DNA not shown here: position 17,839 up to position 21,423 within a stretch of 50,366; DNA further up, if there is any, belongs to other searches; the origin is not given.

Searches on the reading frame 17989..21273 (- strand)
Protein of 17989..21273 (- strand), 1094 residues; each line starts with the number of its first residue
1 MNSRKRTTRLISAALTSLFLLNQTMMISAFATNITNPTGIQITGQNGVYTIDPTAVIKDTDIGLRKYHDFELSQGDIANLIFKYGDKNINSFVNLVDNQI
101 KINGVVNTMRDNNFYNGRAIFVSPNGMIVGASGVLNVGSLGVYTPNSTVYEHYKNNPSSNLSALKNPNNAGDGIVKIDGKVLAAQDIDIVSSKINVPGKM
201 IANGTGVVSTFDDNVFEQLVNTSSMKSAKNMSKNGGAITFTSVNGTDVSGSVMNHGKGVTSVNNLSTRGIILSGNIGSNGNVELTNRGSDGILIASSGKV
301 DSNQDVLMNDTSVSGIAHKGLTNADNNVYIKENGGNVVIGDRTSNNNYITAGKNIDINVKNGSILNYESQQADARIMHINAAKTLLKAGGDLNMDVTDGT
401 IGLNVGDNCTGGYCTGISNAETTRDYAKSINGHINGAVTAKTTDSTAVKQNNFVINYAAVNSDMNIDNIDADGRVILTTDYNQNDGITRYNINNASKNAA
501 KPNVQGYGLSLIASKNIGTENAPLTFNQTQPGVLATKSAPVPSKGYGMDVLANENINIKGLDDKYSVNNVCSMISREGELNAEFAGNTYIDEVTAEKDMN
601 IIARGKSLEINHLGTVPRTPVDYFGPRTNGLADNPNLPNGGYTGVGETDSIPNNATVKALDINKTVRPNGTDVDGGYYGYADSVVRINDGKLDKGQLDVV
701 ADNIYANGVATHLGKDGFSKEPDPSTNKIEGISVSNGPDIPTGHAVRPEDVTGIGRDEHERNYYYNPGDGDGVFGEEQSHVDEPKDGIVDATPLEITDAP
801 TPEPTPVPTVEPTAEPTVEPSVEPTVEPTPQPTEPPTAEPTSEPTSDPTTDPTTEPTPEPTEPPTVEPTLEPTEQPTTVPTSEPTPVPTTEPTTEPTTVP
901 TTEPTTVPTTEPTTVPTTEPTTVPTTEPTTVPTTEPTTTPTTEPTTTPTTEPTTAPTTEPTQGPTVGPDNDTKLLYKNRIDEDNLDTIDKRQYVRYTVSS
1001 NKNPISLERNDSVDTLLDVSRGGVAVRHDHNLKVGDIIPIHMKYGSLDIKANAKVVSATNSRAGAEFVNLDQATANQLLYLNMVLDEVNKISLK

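Call 98: search_protein_families(library=pfam, proteins=[window:17989-21273:-], max_evalue=0.00001)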
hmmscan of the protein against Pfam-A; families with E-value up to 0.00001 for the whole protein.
window:17989-21273:- (1094 aa): 2 families
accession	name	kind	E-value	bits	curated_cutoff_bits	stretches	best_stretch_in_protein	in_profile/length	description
PF04886.17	PT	-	2e-10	40.5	26.2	0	811-845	1-35/36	PT disordered repeat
PF07238.19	PilZ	-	1.1e-09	39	22.5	1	990-1078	2-96/102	PilZ domain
